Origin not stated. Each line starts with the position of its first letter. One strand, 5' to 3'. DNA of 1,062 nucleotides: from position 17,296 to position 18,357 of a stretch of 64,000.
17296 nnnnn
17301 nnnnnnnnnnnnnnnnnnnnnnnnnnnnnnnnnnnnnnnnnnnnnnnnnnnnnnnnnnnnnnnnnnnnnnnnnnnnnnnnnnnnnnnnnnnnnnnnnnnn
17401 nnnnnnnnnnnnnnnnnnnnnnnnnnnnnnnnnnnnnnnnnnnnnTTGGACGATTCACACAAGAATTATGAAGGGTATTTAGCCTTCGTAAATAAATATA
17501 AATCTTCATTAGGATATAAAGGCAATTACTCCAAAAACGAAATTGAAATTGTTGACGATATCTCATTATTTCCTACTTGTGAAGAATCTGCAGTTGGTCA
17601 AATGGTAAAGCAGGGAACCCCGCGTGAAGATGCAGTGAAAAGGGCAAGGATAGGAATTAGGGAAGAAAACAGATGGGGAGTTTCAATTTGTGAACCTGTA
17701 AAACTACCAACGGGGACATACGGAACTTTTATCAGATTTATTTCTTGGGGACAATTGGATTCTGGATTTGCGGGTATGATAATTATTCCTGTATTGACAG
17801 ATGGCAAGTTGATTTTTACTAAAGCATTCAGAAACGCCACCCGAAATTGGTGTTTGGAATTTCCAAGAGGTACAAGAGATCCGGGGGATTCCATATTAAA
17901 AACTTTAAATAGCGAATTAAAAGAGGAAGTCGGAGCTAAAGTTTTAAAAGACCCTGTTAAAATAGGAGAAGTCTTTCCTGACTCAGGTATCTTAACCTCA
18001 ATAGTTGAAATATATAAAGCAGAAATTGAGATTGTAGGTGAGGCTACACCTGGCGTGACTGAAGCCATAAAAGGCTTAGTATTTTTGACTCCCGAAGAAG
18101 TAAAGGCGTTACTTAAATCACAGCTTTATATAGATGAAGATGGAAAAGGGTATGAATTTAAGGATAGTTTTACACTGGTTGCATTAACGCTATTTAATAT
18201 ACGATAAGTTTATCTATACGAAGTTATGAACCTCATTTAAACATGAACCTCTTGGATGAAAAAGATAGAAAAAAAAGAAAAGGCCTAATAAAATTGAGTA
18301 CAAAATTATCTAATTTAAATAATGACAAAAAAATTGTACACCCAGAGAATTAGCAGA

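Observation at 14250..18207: RfbB fused to a degenerate Nudix domain, with a free-standing paralog 2 kb downstream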

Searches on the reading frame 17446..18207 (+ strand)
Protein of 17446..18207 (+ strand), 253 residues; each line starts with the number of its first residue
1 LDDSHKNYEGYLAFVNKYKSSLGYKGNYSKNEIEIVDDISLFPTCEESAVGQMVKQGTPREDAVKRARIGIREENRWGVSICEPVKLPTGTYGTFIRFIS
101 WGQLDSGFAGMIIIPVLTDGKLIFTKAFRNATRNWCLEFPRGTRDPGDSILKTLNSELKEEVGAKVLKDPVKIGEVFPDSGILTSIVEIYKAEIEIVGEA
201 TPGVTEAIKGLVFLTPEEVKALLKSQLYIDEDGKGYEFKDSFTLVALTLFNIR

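Call 3: search_protein_families(library=pfam, proteins=[window:17446-18207:+], max_evalue=1)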
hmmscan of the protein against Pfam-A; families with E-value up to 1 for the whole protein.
window:17446-18207:+ (253 aa): 2 families
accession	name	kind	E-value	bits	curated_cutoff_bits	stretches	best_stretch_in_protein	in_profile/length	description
PF00293.34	NUDIX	-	2.9e-06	27.8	21.1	1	117-221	10-119/134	NUDIX domain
PF21094.3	Nup188_SH3-like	-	0.032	14.5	21.4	1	31-96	7-45/50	Nup188 SH3-like domain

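Call 4: search_protein_families(library=ncbifam, proteins=[window:17446-18207:+], max_evalue=1)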
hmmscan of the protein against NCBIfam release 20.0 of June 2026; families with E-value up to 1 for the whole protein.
window:17446-18207:+ (253 aa): 8 families
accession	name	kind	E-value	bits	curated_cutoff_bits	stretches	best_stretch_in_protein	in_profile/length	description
NF008736.0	PRK11762.1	equivalog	3.4e-07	30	169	1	109-164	48-103/186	ADP compounds hydrolase NudE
NF006530.0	PRK08999.1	equivalog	0.00039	19.6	245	1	118-189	16-89/315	Nudix family hydrolase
TIGR02705.1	nudix_YtkD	equivalog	0.0064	16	154.4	1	112-167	28-77/156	RNA deprotection pyrophosphohydrolase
TIGR00586.1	mutt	equivalog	0.012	15.6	97.9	1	121-168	18-65/129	8-oxo-dGTP diphosphatase MutT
NF001936.0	PRK00714.1-3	equivalog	0.014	15.3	118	1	130-166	31-66/155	RNA pyrophosphohydrolase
NF001937.0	PRK00714.1-4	equivalog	0.015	15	139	1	112-165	12-61/161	RNA pyrophosphohydrolase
TIGR00052.1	TIGR00052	subfamily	0.044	13.3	79.55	1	134-195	79-139/188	nudix-type nucleoside diphosphatase, YffH/AdpP family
NF001934.0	PRK00714.1-1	equivalog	0.15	11.5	241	1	116-165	16-61/176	RNA pyrophosphohydrolase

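Call 8: search_solved_structures(query=window:17446-18204:+, max_evalue=10, show_alignments=3)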
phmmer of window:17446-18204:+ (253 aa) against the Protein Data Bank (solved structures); distinct sequences matched with E-value up to 10: 28.
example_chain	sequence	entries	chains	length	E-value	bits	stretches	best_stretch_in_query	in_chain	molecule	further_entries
5c7q_A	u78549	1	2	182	2.4e-06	30.2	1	111-192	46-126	NudF protein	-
5c7t_A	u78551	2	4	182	2.6e-06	30.1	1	111-192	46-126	NudF protein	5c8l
1vhg_A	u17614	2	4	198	1.2e-05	28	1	110-164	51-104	ADP compounds hydrolase nudE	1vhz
1v8i_A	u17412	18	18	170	3.8e-05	26.3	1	113-219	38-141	ADP-ribose pyrophosphatase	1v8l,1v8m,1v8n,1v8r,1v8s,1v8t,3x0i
1v8v_A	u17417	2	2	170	9.8e-05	25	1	113-219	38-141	ADP-ribose pyrophosphatase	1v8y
1v8u_A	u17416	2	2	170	9.9e-05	24.9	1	113-219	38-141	ADP-ribose pyrophosphatase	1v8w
2yvm_A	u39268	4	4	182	0.00014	24.4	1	97-166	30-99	MutT/nudix family protein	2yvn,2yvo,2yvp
3ac9_A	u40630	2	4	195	0.0062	19.1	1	101-165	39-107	ADP-sugar pyrophosphatase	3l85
3aca_A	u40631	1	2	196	0.0062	19.1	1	101-165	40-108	ADP-sugar pyrophosphatase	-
5qj4_A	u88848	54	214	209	0.0067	18.9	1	88-165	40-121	ADP-sugar pyrophosphatase | NUDT5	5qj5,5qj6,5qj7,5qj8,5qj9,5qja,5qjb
2dsc_A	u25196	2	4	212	0.0068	18.9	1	88-165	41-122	ADP-sugar pyrophosphatase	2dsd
3bm4_A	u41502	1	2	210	0.0068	18.9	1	88-165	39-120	ADP-sugar pyrophosphatase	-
9q0m_E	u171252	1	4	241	0.0069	18.9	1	88-165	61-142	ADP-sugar pyrophosphatase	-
5nqr_A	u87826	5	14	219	0.0075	18.8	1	89-165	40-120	ADP-sugar pyrophosphatase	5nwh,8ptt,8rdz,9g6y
9q0n_E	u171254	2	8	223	0.0076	18.8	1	89-165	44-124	ADP-sugar pyrophosphatase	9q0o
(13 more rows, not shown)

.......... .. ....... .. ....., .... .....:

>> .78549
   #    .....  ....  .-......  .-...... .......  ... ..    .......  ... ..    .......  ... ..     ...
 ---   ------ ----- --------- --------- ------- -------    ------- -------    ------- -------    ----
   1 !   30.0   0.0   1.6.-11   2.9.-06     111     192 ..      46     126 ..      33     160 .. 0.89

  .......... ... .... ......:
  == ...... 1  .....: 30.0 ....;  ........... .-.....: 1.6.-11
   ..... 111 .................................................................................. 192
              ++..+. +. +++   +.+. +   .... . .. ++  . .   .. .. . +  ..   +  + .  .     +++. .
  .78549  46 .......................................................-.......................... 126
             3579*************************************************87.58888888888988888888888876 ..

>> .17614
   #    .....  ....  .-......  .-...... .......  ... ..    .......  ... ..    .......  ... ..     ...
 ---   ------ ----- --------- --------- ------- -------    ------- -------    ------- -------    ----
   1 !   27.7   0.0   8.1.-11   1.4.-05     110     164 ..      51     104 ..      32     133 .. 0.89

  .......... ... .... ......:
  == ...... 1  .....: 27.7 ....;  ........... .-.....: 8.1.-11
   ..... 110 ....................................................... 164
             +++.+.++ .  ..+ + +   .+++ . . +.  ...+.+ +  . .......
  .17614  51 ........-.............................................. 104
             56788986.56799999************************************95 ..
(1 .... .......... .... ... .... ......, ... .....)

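Call 11: find_homologous_proteins(query=window:17446-18204:+, max_evalue=0.001)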
Query window:17446-18204:+ (253 aa): 37 proteins with E <= 0.001 among 702 candidates.
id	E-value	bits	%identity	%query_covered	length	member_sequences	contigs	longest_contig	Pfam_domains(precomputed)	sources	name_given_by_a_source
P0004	5.6e-165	565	100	100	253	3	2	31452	PF00293.35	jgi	-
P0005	4.6e-95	336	61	99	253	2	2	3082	-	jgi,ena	-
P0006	5.5e-95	335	59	100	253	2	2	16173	-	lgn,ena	-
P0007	7.2e-95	335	58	98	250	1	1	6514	-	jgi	jgi:ADP-ribose pyrophosphatase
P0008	1.5e-94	334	57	99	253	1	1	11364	PF00293.35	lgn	-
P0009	4.4e-93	329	58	99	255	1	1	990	PF00293.35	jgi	jgi:8-oxo-dGTP pyrophosphatase MutT (NUDIX family)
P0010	2.5e-92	327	56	100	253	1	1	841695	-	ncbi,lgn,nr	ncbi:MAG: hypothetical protein QY322_01890 [bacterium]|nr:MAG: hypothetical protein QY322_01890 [bac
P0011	9.1e-92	325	59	99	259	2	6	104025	-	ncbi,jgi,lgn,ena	-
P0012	4.8e-91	323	57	99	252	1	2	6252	-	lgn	-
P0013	6.5e-91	322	56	100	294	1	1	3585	-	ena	-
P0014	1.2e-90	321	59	99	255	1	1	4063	-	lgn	-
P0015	1.3e-90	321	57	96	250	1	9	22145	-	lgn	-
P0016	1.7e-90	321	57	99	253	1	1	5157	-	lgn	-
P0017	1.8e-90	321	58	100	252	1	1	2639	-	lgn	-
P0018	2.5e-90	320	56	97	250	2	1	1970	-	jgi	jgi:8-oxo-dGTP pyrophosphatase MutT (NUDIX family)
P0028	1.2e-88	315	56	99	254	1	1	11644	PF00293.35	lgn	-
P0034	3.0e-83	297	55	98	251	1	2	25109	PF00293.35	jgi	jgi:ADP-ribose pyrophosphatase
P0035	4.4e-83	296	55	96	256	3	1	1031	PF00293.35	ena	-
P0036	1.0e-82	295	53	98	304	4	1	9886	PF00293.35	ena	-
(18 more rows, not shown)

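Call 23: find_encoding_contigs(protein=P0010, flank=6000, max_places=2)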
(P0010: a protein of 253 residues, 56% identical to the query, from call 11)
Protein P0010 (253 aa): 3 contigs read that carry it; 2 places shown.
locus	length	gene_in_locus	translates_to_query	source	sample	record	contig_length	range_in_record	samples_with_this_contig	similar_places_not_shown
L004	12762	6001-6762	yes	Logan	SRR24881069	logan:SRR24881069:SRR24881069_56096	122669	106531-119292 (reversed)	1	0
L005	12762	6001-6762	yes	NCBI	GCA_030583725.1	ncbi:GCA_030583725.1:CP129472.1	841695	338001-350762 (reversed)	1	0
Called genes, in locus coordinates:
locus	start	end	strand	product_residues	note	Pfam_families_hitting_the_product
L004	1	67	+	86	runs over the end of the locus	-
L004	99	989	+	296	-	PF00483:NTP_transferase, PF12804:NTP_transf_3 (weak)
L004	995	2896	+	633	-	PF01073:3Beta_HSD, PF01370:Epimerase, PF02719:Polysacc_synt_2, PF04321:RmlD_sub_bind, PF07993:NAD_binding_4, PF13460:NAD_binding_10 (weak), PF16363:GDP_Man_Dehyd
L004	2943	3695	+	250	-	-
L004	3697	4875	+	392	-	-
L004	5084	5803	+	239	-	-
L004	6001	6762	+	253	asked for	-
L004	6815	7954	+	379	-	PF07690:MFS_1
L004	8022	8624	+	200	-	-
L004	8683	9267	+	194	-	PF00908:dTDP_sugar_isom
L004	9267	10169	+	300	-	PF01370:Epimerase, PF04321:RmlD_sub_bind, PF16363:GDP_Man_Dehyd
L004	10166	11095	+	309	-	PF00535:Glycos_transf_2, PF13641:Glyco_tranf_2_3, PF13632:Glyco_trans_2_3 (weak)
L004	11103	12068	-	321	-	PF00535:Glycos_transf_2, PF13641:Glyco_tranf_2_3, PF13632:Glyco_trans_2_3 (faint)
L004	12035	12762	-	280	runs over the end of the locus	PF00535:Glycos_transf_2, PF13641:Glyco_tranf_2_3, PF13506:Glyco_transf_21 (faint), PF13712:Glyco_tranf_2_5 (weak), PF13632:Glyco_trans_2_3 (weak)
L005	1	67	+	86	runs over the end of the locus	-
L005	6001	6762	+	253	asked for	-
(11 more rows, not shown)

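Call 24: find_encoding_contigs(protein=P0011, flank=6000, max_places=3)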
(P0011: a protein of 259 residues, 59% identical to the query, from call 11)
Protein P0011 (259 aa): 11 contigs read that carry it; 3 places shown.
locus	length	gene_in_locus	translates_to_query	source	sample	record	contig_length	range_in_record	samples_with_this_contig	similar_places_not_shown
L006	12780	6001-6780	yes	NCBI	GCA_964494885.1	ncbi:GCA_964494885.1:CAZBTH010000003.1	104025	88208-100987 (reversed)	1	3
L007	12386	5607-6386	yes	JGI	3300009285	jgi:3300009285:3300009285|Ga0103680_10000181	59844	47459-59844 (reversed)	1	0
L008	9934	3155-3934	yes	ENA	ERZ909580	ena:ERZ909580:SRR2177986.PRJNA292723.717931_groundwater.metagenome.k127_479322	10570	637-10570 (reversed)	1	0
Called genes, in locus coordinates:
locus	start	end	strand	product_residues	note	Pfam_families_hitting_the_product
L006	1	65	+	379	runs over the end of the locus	-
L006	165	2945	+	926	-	-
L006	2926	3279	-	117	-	-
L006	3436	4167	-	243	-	-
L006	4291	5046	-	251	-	-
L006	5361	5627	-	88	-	-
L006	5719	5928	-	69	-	-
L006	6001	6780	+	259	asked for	-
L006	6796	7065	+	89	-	-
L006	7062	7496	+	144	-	PF13470:PIN_3, PF01850:PIN (weak), PF16289:PIN_12 (weak)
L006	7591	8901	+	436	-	PF07497:Rho_RNA_bind, PF00006:ATP-synt_ab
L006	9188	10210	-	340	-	-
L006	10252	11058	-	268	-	PF00512:HisKA, PF02518:HATPase_c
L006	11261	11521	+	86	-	-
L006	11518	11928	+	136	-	PF01850:PIN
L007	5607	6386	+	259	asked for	-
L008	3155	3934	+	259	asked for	-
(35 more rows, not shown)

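Call 25: find_encoding_contigs(protein=P0004, flank=10000, max_places=3)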
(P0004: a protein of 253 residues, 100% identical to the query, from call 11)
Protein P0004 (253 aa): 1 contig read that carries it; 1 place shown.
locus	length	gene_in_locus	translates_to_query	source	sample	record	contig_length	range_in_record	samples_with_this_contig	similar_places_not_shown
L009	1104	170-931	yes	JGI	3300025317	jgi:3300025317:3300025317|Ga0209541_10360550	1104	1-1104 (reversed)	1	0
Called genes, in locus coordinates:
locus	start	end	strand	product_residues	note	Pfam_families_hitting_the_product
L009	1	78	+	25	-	?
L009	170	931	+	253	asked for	PF00293:NUDIX (weak)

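Call 38: find_related_loci(query=A2, collection=metagenome_contigs, flank=10000)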
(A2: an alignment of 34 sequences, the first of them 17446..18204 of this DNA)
Query A2 (253 aa) in metagenome_contigs; peptide patterns used: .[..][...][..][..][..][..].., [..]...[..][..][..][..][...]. (x = any residue, [..] = any of these).
74 stretches matched a pattern; 11 encode a relative of the query (tblastn E <= 1e-3); 11 distinct loci.
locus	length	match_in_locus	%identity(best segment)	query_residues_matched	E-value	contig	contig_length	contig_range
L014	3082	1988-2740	61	1-251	9e-104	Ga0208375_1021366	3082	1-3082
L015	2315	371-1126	58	1-252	2e-104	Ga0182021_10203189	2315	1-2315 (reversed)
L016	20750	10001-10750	60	1-250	9e-99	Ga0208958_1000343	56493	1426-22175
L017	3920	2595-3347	55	1-251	3e-96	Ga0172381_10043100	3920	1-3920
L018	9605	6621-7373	56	1-251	1e-95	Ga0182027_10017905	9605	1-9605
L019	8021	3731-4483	57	1-251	4e-95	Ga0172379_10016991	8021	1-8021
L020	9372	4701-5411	56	6-242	4e-94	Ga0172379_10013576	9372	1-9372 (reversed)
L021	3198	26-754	57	1-243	8e-95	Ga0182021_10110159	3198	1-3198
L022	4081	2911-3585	59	1-225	2e-89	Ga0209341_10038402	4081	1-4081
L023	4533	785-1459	59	1-225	3e-89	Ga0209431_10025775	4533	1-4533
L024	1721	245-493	57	170-252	5e-25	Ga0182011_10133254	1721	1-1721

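Call 55: search_protein_families(library=pfam, proteins=[L016:9035-9610:+, L016:10760-11608:+, L016:11611-12141:+, L004:3697-4875:+, L004:5084-5803:+, L004:8022-8624:+, L019:2902-3591:+, L004:2943-3695:+], max_evalue=0.1)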
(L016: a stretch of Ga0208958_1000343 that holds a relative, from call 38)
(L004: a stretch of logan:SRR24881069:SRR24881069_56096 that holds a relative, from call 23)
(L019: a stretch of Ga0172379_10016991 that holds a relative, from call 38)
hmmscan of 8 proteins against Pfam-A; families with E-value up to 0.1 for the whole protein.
L016:9035-9610:+ (191 aa): 0 families

L016:10760-11608:+ (282 aa): 2 families
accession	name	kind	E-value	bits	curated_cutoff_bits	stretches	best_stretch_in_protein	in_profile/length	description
PF00459.30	Inositol_P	-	6e-05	23.1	27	1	20-162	26-157/271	Inositol monophosphatase family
PF00316.25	FBPase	-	0.00023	21.3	34.8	1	33-133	53-154/191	Fructose-1-6-bisphosphatase, N-terminal domain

L016:11611-12141:+ (176 aa): 1 family
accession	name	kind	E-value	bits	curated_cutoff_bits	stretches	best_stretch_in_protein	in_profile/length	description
PF19480.5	DUF6016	-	0.025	15.5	27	0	28-98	9-77/141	Domain of unknown function (DUF6016)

L004:3697-4875:+ (392 aa): 0 families

L004:5084-5803:+ (239 aa): 0 families

L004:8022-8624:+ (200 aa): 0 families

L019:2902-3591:+ (229 aa): 0 families

L004:2943-3695:+ (250 aa): 0 families

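Call 63: search_protein_families(library=pfam, proteins=[L018:1200-3977:+, L018:5542-6420:-, L018:7454-8797:+, L020:267-3107:+, L020:4075-4653:+, L020:5444-6307:+, L020:6393-7745:+, L017:1561-2385:+, L022:2002-2817:+, L022:140-1918:+], max_evalue=0.001)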
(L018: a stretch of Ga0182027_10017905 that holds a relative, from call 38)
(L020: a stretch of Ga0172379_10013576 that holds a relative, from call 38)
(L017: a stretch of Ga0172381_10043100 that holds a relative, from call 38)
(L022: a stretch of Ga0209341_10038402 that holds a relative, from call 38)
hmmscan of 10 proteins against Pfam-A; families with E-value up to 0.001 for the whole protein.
L018:1200-3977:+ (925 aa): 0 families

L018:5542-6420:- (292 aa): 0 families

L018:7454-8797:+ (447 aa): 2 families
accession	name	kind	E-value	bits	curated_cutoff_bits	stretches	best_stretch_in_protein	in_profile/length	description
PF00006.31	ATP-synt_ab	-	3.4e-28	99.2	29.5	1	173-391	2-211/213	ATP synthase alpha/beta family, nucleotide-binding domain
PF07497.18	Rho_RNA_bind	-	2.9e-27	94.7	27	1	70-142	1-73/73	Rho termination factor, RNA-binding domain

L020:267-3107:+ (946 aa): 1 family
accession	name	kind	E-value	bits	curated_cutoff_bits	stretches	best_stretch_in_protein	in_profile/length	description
PF20176.3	DUF6541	-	0.00022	20.1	29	1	98-255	186-339/646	Family of unknown function (DUF6541)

L020:4075-4653:+ (192 aa): 1 family
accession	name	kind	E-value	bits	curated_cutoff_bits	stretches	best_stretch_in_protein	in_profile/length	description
PF19480.5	DUF6016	-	6.5e-07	30.3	27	1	43-115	10-80/141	Domain of unknown function (DUF6016)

L020:5444-6307:+ (287 aa): 2 families
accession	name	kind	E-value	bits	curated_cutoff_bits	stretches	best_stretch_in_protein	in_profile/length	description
PF00459.30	Inositol_P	-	2.6e-08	34.1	27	1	24-205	29-205/271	Inositol monophosphatase family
PF00316.25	FBPase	-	4.2e-05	23.7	34.8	1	27-95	52-117/191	Fructose-1-6-bisphosphatase, N-terminal domain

L020:6393-7745:+ (450 aa): 2 families
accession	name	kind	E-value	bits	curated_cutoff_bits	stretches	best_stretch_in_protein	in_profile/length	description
PF00006.31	ATP-synt_ab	-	5.7e-27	95.2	29.5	1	171-394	2-211/213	ATP synthase alpha/beta family, nucleotide-binding domain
PF07497.18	Rho_RNA_bind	-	2.8e-26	91.6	27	1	69-140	2-73/73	Rho termination factor, RNA-binding domain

L017:1561-2385:+ (274 aa): 1 family
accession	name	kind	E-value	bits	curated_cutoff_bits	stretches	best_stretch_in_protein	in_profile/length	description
PF00293.34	NUDIX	-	2.2e-06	28.2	21.1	1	158-240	27-112/134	NUDIX domain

L022:2002-2817:+ (271 aa): 0 families

L022:140-1918:+ (592 aa): 0 families

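Call 75: search_protein_families(library=phrogs, proteins=[window:17446-18204:+], max_evalue=0.01)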
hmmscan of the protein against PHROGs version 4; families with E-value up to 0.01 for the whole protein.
window:17446-18204:+ (253 aa): 0 families

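Call 76: search_protein_families(library=padloc, proteins=[window:17446-18204:+], max_evalue=0.01)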
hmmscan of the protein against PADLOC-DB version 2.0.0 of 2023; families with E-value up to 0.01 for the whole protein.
window:17446-18204:+ (253 aa): 1 family
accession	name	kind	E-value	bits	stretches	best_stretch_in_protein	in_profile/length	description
PDLC04899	PDC-S07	-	0.0019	15.9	1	119-167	17-65/135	-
